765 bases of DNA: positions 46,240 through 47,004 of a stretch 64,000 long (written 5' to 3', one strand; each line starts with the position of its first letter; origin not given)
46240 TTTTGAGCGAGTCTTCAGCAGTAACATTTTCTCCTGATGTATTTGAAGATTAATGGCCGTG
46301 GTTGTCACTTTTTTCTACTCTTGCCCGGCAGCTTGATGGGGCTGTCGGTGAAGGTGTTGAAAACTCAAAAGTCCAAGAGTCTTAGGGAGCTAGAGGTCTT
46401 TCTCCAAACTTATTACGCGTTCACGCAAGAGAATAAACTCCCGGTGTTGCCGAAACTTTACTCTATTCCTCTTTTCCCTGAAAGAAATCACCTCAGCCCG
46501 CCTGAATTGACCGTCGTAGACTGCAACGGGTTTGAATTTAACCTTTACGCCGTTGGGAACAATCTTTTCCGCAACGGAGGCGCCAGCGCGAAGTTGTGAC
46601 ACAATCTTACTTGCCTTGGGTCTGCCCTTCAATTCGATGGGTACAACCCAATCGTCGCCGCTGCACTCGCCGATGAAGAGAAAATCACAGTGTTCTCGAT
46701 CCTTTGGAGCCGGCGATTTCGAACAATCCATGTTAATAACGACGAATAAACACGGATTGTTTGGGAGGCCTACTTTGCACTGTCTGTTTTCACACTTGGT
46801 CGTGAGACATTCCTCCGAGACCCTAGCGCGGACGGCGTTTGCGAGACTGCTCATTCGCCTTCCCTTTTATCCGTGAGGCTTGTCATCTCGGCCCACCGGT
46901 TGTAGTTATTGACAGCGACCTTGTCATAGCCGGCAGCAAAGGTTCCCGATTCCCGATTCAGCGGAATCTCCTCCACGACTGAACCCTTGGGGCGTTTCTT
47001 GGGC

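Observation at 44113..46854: Small partner proteins: Zn-ribbon plus putative PD-(D/E)xK motif, and a re-assigned GTG start for copy 1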

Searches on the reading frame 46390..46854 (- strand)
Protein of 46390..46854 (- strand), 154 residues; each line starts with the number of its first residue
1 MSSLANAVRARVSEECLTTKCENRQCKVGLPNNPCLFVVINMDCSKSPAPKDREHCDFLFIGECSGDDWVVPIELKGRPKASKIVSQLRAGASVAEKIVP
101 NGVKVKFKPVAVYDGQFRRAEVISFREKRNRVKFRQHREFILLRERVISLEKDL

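Call 5: search_protein_families(library=pfam, proteins=[window:46390-46854:-], max_evalue=1)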
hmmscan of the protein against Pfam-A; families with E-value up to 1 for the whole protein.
window:46390-46854:- (154 aa): 1 family
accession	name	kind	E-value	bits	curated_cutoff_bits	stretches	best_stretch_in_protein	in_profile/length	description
PF11717.14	Tudor-knot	-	0.044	14.1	20.8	1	113-134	12-33/55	RNA binding activity-knot of a chromodomain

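Call 6: search_protein_families(library=padloc, proteins=[window:46390-46854:-], max_evalue=1)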
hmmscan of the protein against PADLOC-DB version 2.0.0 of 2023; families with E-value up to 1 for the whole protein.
window:46390-46854:- (154 aa): 1 family
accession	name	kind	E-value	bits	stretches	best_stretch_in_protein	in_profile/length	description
PDLC04668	PDC-M47B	-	0.029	12.1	1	33-91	45-112/186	-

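Call 7: search_protein_families(library=ncbifam, proteins=[window:46390-46854:-], max_evalue=1)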
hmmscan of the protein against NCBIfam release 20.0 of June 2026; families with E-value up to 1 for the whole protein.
window:46390-46854:- (154 aa): 0 families

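Call 8: search_solved_structures(query=window:46390-46854:-, max_evalue=10)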
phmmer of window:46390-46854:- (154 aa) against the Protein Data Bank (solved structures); distinct sequences matched with E-value up to 10: 3.
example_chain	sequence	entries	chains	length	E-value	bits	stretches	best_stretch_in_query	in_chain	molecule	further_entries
6ted_U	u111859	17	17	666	0.35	13.8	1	43-146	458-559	RNA polymerase-associated protein LEO1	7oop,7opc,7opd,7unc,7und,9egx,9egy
6gmh_U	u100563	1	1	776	0.49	13.4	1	43-146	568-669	LEO1,LEO1,RNA polymerase-associated protein LEO1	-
6yxx_Ao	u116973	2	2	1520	0.95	12.4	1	80-111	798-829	mL52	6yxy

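Call 10: find_homologous_proteins(query=window:46390-46854:-, max_evalue=0.01)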
Query window:46390-46854:- (154 aa): 30 proteins with E <= 0.01 among 42 candidates.
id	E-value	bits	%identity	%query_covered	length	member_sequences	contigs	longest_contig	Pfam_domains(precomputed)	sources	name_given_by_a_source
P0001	2.8e-87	308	92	100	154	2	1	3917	-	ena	-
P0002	1.5e-81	289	84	100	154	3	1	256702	-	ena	-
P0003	3.3e-79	282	82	100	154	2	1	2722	-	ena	-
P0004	8.4e-79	280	84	100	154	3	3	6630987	-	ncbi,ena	-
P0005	2.0e-75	269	79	100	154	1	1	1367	-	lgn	-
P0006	2.1e-75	269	79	100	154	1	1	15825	-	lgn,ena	-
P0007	6.7e-75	268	79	100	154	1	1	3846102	-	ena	-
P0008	1.2e-57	212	83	75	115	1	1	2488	-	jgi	jgi:hypothetical protein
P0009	1.5e-55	205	60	100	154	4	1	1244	-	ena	-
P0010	9.2e-50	186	57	100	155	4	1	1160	-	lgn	-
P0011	4.3e-49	184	60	100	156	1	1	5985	-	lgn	-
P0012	2.8e-48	181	59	100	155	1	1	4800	-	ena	-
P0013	6.8e-48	180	58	100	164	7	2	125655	-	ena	-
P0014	5.8e-46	174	57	100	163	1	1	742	-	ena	-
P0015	2.1e-45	172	55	100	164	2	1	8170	-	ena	-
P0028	1.1e-24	105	37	93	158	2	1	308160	-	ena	-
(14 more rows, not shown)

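Call 22: predict_structure(alignment_id=A2)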
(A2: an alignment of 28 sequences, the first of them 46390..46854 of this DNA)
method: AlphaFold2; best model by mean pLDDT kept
length: 154 residues; sequences in the alignment: 28
mean_pLDDT: 92.6   pTM: 0.89
mean pLDDT of the five models: 92.6, 92.4, 92.2, 91.6, 91.5
residues with pLDDT >= 90: 123; 70-90: 30; 50-70: 1; < 50: 0
segments of 3 or more residues with pLDDT < 50: none
pLDDT, mean of each block of 10 residues (from residue 1): 89 95 93 93 91 89 95 88 95 96 95 89 93 96 93 92
secondary structure, 60 per line:
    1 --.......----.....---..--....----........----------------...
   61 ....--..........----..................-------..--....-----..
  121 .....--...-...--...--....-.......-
elements in order: H3-9 E26-29 E37-41 E58-64 E67-76 H81-98 E110-113 H119-125 E132-134 E137-139 E142-145 E147-149 H150-153

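Call 23: search_protein_families(library=padloc, alignment_id=A2, max_evalue=1)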
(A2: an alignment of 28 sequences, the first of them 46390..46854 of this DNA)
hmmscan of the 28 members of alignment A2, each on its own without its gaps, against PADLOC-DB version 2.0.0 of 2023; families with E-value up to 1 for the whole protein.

A. member 1, window:46390-46854:- (154 aa): 1 family
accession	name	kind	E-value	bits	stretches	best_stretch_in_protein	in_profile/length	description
PDLC04668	PDC-M47B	-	0.029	12.1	1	33-91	45-112/186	-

B. families by the number of members that match (of 28 scanned): 11 families
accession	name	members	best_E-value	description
PDLC04668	PDC-M47B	25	2.5e-07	-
PDLC04665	PDC-M47B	14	5.4e-05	-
PDLC04666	PDC-M47B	11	2.8e-05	-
PDLC04667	PDC-M47B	5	0.0016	-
PDLC04037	PD-T4-4_B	2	0.00041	-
PDLC04035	PD-T4-4_B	2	0.019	-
PDLC04034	PD-T4-4_B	2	0.022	-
PDLC03582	REase_II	1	0.0045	Type II restriction enzyme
PDLC01065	cas_RFas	1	0.026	cluster 17 associated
PDLC03155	Specificity_I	1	0.029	Type I specificity subunit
PDLC00159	HamA1|HamA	1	0.037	DUF1837 domain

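Call 25: search_protein_representatives(alignment_id=A2)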
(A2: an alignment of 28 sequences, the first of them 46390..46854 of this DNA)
Query: 28 sequences, 159 profile positions. Proteins with E-value up to 0.001 (for the whole library): 1561; up to 1e-10: 954; up to 1e-30: 166. The best 150 are listed.
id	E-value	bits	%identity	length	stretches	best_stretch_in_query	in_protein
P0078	6.6e-64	230.7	-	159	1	1-158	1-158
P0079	3.8e-51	189.2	-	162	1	1-157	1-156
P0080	5.7e-51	188.7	-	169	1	3-158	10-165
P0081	1.9e-49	183.7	-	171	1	1-158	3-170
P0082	2.6e-49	183.3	-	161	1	2-158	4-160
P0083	3.2e-48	179.7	-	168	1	2-157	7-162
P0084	5.7e-47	175.7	-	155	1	1-155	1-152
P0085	8.1e-47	175.2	-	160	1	2-157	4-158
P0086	4.3e-44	166.3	-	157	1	1-158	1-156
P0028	1.4e-43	164.6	-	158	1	1-157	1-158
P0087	1.6e-43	164.5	-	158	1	1-157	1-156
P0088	2.0e-43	164.1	-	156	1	4-158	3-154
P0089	4.2e-43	163.1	-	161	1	1-157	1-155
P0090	9.2e-43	162.0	-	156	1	1-157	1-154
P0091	2.1e-42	160.8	-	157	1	1-158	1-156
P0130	1.5e-37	145.0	-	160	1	1-158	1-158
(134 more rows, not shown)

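Call 28: fold_search(model_id=the predicted structure, library=pdb)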
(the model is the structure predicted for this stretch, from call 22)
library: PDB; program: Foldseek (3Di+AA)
matches with E <= 10: 420; with E <= 0.001: 0
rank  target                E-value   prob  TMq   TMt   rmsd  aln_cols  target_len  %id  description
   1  1fok_A                8.8e-02  0.33  0.33  0.12   6.5       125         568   13  STRUCTURE OF RESTRICTION ENDONUCLEASE FOKI BOUND TO DNA (released 1997-12-03)
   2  5lhc_B                1.6e-01  0.80  0.39  0.12   3.9        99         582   12  The structure of D456A mutant of Nt.BspD6I nicking endonuclease at 0.24 nm resolution . (released 2017-08-16)
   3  2ewf                  1.7e-01  0.69  0.37  0.12   4.5        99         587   13  Crystal structure of the site-specific DNA nickase N.BspD6I (released 2006-11-21)
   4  8z4i_B                2.0e-01  0.63  0.39  0.18   4.9       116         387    9  crystal structure of Cdn1 in complex with cA3 (released 2026-02-04)
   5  5liq_B                2.1e-01  0.63  0.37  0.12   4.5        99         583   13  The structure of C160S,C508S,C578S mutant of Nt.BspD6I nicking endonuclease at 0.185 nm resolution . (released 2017-08-02)
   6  6qnz_A                2.1e-01  0.44  0.33  0.11   5.3       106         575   13  Crystal structure of the site-specific DNA nickase N.BspD6I E418A Mutant (released 2020-03-04)
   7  1knv_B                2.4e-01  0.33  0.35  0.21   8.2       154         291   12  Bse634I restriction endonuclease (released 2002-02-27)
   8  6qnz_B                2.9e-01  0.38  0.32  0.11   6.1       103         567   13  Crystal structure of the site-specific DNA nickase N.BspD6I E418A Mutant (released 2020-03-04)
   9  5lhc_A                3.1e-01  0.57  0.38  0.12   4.3        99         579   11  The structure of D456A mutant of Nt.BspD6I nicking endonuclease at 0.24 nm resolution . (released 2017-08-16)
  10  3v1z_A                3.1e-01  0.41  0.32  0.19   6.1        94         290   13  Crystal structure of Type IIF restriction endonuclease Bse634I with cognate DNA (released 2012-04-25)
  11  2ziw_A                3.1e-01  0.09  0.21  0.14   9.0       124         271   11  Crystal structure of the Mus81-Eme1 complex (released 2008-04-29)
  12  2fok_A                3.5e-01  0.21  0.30  0.11   5.6        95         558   10  STRUCTURE OF RESTRICTION ENDONUCLEASE FOKI (released 1998-06-17)
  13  6s6v_A                3.5e-01  0.05  0.18  0.10  15.0       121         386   10  Resting state of the E. coli Mre11-Rad50 (SbcCD) head complex bound to ATPgS (released 2019-09-04)
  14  2p14                  4.0e-01  0.41  0.32  0.28   4.5        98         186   11  Crystal structure of small subunit (R.BspD6I2) of the heterodimeric restriction endonuclease R.BspD6I (released 2008-03-11)
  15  5liz                  5.2e-01  0.28  0.32  0.10   6.1       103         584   13  The structure of Nt.BspD6I nicking endonuclease with all cysteines mutated by serine residues at 0.19 nm resolution . (released 2017-08-02)
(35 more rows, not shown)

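Call 33: find_encoding_contigs(protein=P0004, flank=10000, max_places=3)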
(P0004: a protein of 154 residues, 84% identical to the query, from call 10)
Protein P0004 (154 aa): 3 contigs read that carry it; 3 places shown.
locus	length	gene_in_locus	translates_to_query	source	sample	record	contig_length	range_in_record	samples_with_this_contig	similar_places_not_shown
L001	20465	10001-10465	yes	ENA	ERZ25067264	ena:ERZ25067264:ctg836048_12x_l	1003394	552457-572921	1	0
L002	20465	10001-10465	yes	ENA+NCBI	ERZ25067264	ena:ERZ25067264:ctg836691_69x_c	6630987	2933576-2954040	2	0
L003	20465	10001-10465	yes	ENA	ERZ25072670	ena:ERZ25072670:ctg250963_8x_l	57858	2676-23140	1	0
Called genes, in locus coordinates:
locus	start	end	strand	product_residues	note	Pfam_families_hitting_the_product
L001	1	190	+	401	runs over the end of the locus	PF01548:DEDD_Tnp_IS110, PF02371:Transposase_20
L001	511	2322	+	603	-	PF20581:DUF6785, PF20580:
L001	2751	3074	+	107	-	PF01909:NTP_transf_2, PF18765:Polbeta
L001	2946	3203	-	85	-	-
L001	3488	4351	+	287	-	PF05721:PhyH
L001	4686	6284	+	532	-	PF00884:Sulfatase, PF01663:Phosphodiest (weak), PF16347:SGSH_C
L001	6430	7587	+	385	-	PF02463:SMC_N, PF11398:DUF2813 (faint), PF13175:AAA_15 (weak), PF13304:AAA_21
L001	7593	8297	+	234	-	PF14103:DUF4276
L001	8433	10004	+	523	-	PF13175:AAA_15 (weak), PF13304:AAA_21, PF13175:AAA_15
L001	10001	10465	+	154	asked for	-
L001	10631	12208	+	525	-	PF13304:AAA_21, PF13175:AAA_15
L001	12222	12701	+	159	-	-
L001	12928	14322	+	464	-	-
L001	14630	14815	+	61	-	-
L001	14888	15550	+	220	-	PF13385:Laminin_G_3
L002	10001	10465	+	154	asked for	-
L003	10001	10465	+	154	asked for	-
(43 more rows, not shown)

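Call 36: find_encoding_contigs(protein=P0130, flank=5000, max_places=2)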
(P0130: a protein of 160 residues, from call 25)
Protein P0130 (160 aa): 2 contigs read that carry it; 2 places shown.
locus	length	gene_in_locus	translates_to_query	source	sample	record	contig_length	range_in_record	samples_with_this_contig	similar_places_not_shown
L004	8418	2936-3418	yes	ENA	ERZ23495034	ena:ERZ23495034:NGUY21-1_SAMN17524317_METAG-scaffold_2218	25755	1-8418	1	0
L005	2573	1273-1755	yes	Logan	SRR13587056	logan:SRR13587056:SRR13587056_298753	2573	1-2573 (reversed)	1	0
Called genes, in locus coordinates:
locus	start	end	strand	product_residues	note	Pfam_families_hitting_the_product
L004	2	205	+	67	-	?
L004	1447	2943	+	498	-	PF13304:AAA_21, PF13175:AAA_15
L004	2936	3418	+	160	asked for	-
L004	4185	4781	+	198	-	PF05167:DUF711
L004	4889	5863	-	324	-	PF08240:ADH_N, PF00107:ADH_zinc_N, PF13602:ADH_zinc_N_2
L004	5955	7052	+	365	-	PF13685:Fe-ADH_2 (weak), PF01761:DHQ_synthase, PF24621:DHQS_C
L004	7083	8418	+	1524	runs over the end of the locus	PF05359:DUF748 (weak), PF04357:TamB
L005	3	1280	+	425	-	?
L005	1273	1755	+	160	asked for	-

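Call 37: find_encoding_contigs(protein=P0028, flank=5000, max_places=2)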
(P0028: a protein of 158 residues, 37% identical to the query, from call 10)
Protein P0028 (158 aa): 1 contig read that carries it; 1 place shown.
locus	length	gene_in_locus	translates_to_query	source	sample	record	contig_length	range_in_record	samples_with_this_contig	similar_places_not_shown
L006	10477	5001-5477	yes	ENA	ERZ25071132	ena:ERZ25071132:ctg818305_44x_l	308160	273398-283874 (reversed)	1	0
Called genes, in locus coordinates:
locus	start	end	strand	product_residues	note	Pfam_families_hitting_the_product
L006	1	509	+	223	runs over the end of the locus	PF10502:Peptidase_S26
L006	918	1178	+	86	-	PF07704:PSK_trans_fac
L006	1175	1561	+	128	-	PF01850:PIN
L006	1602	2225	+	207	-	PF00589:Phage_integrase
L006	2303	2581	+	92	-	-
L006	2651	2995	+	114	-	-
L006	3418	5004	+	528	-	PF13175:AAA_15 (weak), PF13304:AAA_21, PF13175:AAA_15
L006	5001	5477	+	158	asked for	-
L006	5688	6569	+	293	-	PF08808:RES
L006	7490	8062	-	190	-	-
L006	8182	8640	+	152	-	-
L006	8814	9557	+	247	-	PF03372:Exo_endo_phos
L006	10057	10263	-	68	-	-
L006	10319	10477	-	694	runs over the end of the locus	PF00580:UvrD-helicase, PF13245:AAA_19, PF13361:UvrD_C, PF13538:UvrD_C_2 (weak)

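Call 45: search_protein_families(library=padloc, alignment_id=A3, max_evalue=0.01)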
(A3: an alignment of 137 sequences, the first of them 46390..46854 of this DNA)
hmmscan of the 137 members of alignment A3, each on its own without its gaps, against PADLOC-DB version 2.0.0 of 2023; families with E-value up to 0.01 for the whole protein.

A. member 1, window:46390-46854:- (154 aa): 0 families

B. families by the number of members that match (of 137 scanned): 13 families
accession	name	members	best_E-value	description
PDLC04668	PDC-M47B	70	2e-08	-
PDLC04665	PDC-M47B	31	1.3e-06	-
PDLC04667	PDC-M47B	23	1.1e-06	-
PDLC04666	PDC-M47B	11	2.4e-05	-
PDLC04669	PDC-M47B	4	1.9e-05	-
PDLC04037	PD-T4-4_B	4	3.1e-05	-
PDLC01773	Cas4c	2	6.1e-05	-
PDLC01065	cas_RFas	1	0.00021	cluster 17 associated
PDLC04034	PD-T4-4_B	1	0.0006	-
PDLC00310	PtuA1|PtuA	1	0.0019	AAA ATPase domain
PDLC03569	REase_II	1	0.0033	Type II restriction enzyme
PDLC04035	PD-T4-4_B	1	0.0051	-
PDLC05014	PDC-S41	1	0.0059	-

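Call 46: search_solved_structures(query=A3, max_evalue=10, show_alignments=3)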
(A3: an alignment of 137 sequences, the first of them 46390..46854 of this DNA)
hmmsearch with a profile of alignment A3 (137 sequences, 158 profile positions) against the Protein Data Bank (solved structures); distinct sequences matched with E-value up to 10: 6.
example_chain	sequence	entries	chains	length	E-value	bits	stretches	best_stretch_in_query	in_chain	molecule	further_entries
3lmi_A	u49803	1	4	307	0.16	14.7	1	70-107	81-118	Myosin heavy chain kinase A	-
3lkm_A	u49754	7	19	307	0.16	14.7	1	70-107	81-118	Myosin heavy chain kinase A | Myosin-II heavy chain kinase A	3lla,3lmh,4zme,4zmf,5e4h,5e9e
4zs4_A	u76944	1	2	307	0.16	14.6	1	70-107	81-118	Myosin heavy chain kinase A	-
5dyj_A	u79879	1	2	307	0.21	14.2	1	70-107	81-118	Myosin heavy chain kinase A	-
7esz_A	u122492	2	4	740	0.87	12.2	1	57-105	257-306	BACTERIA FACTOR B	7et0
3p8a_A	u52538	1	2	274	0.87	12.2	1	83-135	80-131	uncharacterized protein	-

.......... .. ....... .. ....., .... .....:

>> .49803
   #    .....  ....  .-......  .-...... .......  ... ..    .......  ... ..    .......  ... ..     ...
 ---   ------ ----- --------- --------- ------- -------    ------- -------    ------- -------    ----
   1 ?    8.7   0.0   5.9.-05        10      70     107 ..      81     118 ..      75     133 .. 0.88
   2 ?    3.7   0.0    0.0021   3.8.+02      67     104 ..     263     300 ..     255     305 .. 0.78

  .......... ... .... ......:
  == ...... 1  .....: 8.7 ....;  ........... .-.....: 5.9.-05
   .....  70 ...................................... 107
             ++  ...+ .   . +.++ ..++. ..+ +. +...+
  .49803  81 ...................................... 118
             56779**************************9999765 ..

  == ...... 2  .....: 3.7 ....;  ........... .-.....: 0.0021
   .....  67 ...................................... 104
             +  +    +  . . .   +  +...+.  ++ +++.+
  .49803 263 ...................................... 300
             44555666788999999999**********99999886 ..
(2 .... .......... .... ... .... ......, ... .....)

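Call 49: search_protein_families(library=pfam, alignment_id=A3, max_evalue=0.1)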
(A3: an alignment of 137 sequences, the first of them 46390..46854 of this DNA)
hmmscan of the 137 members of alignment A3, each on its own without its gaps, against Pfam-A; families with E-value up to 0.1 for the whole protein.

A. member 1, window:46390-46854:- (154 aa): 1 family
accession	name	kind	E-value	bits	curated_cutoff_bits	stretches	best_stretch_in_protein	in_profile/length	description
PF11717.14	Tudor-knot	-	0.044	14.1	20.8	1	113-134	12-33/55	RNA binding activity-knot of a chromodomain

B. families by the number of members that match (of 137 scanned): 19 families
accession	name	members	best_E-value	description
PF04313.20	HSDR_N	7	0.0049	Type I restriction enzyme R protein N terminus (HSDR_N)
PF07359.16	LEAP-2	3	0.044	Liver-expressed antimicrobial peptide 2 precursor (LEAP-2)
PF22203.1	Sca2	1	0.0038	Surface cell antigen Sca2 helical repeat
PF22739.2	NA-iREase3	1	0.0047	NACHT-associated inactive Restriction Endonuclease 2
PF11578.13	DUF3237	1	0.013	Protein of unknown function (DUF3237)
PF14733.11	ACDC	1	0.016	AP2-coincident C-terminal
PF00830.24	Ribosomal_L28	1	0.019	Ribosomal L28 family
PF01939.22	NucS_C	1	0.022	Endonuclease NucS C-terminal domain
PF20196.3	DUF6559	1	0.028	Family of unknown function (DUF6559)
PF05077.17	DUF678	1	0.029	Protein of unknown function (DUF678)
PF17180.10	Zn_ribbon_3CxxC_2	1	0.043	Zinc-binding domain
PF11717.14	Tudor-knot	1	0.044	RNA binding activity-knot of a chromodomain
PF23482.1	YLR146W-A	1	0.05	YLR146W-A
PF02132.21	RecR_ZnF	1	0.053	RecR, Cys4-zinc finger domain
PF02196.21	RBD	1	0.055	Raf-like Ras-binding domain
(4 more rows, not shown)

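Call 52: search_dna_similar(query=window:46390-46854:-, collection=plasmids, mode=protein, max_evalue=1, max_rows=15)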
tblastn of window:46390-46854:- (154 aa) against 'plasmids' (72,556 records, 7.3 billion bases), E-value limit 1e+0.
No match.

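Call 62: fold_search(model_id=the predicted structure, library=viral)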
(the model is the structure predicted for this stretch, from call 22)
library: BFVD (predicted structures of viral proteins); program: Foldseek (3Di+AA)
matches with E <= 10: 578; with E <= 0.001: 0
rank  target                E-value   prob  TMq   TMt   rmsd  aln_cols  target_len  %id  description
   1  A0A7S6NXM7            1.5e-02  0.72  0.33  0.28   6.3       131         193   17  Uncharacterized protein [Bathycoccus sp. RCC716 virus 1]
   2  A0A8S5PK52            2.1e-02  0.85  0.31  0.22   4.7       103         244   14  Restriction endonuclease [Siphoviridae sp. ctXBp18]
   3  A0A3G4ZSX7            2.2e-02  0.96  0.35  0.09   4.6        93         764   16  Superfamily II DNA or RNA helicase [Terrestrivirus sp.]
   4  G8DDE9                2.7e-02  0.72  0.35  0.31   6.3       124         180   16  (no name in the UniProt tables at hand)
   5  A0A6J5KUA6            3.0e-02  0.08  0.17  0.09  15.8       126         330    8  Endonuclease subunit [uncultured Caudovirales phage]
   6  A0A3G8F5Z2            3.6e-02  0.23  0.23  0.23  12.2       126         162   10  (no name in the UniProt tables at hand)
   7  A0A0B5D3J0            4.1e-02  0.84  0.37  0.18   6.9       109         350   12  ORF20 [macacine gammaherpesvirus 12]
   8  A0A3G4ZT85            5.0e-02  0.91  0.36  0.26   3.7        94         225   11  Uncharacterized protein [Edafosvirus sp.]
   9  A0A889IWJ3            5.7e-02  0.77  0.33  0.19   5.8        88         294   16  Nuclear protein [Otarine gammaherpesvirus 4]
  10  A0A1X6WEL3            6.4e-02  0.57  0.34  0.25   5.4       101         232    9  (no name in the UniProt tables at hand)
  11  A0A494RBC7            1.0e-01  0.35  0.27  0.28   6.3       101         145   17  (no name in the UniProt tables at hand)
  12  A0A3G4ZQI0            1.1e-01  0.23  0.26  0.24   6.7       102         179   16  Uncharacterized protein [Terrestrivirus sp.]
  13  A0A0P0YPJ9            1.2e-01  0.28  0.28  0.10   7.2       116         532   14  (no name in the UniProt tables at hand)
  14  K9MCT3                1.3e-01  0.63  0.35  0.24   5.3       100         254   14  (no name in the UniProt tables at hand)
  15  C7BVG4                1.4e-01  0.14  0.28  0.21  10.2       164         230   11  Hypothetical cyanophage protein [Synechococcus phage S-RSM4]
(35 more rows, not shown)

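Call 72: find_homologous_proteins(query=A3, max_evalue=0.001)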
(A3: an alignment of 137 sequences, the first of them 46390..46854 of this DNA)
Query A3 (137 sequences) (154 aa, profile of the alignment): 52 proteins with E <= 0.001 among 1176 candidates.
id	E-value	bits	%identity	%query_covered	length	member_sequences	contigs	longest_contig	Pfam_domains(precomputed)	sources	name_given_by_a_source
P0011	4.5e-53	197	60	100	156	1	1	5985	-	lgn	-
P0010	4.9e-52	193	57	100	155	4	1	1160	-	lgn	-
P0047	5.9e-52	193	29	88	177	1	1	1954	-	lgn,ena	-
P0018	1.4e-51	192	54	100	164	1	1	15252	-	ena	-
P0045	2.9e-51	191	29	88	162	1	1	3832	-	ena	-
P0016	3.1e-51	191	54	100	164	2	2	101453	-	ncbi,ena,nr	ncbi:MAG: hypothetical protein OXN17_07595 [Candidatus Poribacteria bacterium]|nr:hypothetical prote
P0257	5.9e-51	190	47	93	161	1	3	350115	-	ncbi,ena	-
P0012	6.5e-50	187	59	100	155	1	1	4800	-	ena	-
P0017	8.3e-50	186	58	100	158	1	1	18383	-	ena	-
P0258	2.7e-49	185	27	88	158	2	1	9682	-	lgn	-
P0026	6.3e-49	183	48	92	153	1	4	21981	-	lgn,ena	-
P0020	6.3e-49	183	54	100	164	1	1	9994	-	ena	-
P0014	6.9e-49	183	57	100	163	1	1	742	-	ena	-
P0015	1.3e-48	182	55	100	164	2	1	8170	-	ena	-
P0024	1.3e-48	182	48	92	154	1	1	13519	-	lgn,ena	-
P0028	2.3e-43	165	37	93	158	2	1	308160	-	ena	-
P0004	9.7e-42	160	84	100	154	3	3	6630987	-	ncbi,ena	-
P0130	1.5e-38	150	25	100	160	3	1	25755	-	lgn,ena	-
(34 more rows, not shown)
